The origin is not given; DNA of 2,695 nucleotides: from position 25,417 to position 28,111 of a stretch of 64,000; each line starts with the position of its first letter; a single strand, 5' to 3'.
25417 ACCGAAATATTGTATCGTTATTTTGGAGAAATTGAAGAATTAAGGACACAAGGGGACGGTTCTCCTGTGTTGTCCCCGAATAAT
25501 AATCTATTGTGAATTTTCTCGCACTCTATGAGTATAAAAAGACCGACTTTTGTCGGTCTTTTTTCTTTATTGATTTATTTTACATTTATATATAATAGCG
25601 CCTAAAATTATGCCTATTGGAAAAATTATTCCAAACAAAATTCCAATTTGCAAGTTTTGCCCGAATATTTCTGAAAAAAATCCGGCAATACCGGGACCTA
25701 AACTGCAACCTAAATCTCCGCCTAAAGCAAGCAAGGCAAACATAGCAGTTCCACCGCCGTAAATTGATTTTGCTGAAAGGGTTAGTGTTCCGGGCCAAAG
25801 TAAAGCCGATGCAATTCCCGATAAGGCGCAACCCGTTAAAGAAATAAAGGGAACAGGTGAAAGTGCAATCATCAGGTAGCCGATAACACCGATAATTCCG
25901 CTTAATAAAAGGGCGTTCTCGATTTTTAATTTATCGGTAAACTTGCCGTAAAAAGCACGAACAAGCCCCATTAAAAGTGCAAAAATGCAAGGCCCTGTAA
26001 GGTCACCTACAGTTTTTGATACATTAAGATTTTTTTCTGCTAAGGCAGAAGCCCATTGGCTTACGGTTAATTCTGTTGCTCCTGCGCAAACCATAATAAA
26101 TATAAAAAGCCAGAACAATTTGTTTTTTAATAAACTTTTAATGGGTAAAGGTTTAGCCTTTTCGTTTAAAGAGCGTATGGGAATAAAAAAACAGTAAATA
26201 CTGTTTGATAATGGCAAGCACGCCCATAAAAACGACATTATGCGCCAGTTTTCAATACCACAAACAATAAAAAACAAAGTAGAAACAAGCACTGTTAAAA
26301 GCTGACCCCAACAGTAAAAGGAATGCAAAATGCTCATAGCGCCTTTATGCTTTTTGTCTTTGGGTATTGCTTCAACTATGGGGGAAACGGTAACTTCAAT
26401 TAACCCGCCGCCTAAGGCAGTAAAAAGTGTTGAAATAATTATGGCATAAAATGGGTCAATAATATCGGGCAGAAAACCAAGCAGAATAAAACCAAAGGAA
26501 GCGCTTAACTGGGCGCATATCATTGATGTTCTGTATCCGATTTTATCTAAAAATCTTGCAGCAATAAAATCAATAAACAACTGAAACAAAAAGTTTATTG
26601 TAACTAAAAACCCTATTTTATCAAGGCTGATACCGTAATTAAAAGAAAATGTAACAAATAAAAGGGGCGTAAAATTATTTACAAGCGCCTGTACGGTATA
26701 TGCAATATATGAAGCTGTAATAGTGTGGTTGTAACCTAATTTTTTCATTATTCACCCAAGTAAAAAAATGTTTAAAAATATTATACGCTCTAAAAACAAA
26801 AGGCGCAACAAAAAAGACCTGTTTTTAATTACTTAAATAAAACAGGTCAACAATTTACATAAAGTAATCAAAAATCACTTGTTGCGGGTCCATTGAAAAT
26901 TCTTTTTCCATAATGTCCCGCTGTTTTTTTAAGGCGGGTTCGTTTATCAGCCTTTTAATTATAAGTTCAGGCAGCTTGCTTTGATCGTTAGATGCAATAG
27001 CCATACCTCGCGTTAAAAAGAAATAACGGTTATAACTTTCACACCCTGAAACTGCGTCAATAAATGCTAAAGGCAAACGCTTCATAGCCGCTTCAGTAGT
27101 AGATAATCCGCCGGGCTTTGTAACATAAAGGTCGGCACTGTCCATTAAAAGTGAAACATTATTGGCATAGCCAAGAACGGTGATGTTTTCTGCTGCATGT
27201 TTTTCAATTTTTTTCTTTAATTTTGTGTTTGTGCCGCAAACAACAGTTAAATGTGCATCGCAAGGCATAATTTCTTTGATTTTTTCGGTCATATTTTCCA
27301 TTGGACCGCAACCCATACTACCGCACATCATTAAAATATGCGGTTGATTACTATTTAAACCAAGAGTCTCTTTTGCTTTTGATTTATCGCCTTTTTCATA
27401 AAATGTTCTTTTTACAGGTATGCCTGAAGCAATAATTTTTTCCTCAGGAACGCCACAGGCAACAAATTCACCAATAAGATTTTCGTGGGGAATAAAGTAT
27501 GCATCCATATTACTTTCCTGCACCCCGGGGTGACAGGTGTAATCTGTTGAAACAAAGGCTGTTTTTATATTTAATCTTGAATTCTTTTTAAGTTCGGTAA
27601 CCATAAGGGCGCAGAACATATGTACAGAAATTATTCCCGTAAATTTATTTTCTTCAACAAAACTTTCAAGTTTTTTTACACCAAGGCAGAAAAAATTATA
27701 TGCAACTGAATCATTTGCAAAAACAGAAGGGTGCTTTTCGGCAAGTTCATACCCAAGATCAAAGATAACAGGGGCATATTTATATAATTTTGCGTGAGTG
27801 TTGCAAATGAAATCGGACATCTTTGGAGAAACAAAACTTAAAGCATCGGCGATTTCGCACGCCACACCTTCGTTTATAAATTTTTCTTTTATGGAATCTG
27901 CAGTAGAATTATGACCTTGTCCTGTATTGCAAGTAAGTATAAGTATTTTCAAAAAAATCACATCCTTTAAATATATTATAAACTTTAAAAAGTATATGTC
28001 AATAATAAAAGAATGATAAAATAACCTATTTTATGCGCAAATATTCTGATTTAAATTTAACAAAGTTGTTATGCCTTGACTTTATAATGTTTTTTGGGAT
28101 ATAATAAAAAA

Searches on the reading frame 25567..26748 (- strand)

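Call 54: search_protein_families(library=pfam, proteins=[window:25567-26748:-], max_evalue=0.00001)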
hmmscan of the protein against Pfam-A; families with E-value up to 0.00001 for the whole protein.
window:25567-26748:- (393 aa): 1 family
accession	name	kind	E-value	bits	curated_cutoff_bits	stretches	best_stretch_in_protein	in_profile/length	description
PF07690.21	MFS_1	-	2e-31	109.6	33.4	1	15-352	3-347/347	Major Facilitator Superfamily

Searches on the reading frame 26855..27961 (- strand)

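Call 54: search_protein_families(library=pfam, proteins=[window:26855-27961:-], max_evalue=0.00001)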
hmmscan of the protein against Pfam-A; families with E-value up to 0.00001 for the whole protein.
window:26855-27961:- (368 aa): 2 families
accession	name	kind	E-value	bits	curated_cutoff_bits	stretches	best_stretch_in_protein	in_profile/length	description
PF06925.17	MGDG_synth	-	1e-22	81.4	25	1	17-183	1-169/169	Monogalactosyldiacylglycerol (MGDG) synthase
PF04101.22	Glyco_tran_28_C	-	1.2e-06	29.1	22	1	209-338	2-137/166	Glycosyltransferase family 28 C-terminal domain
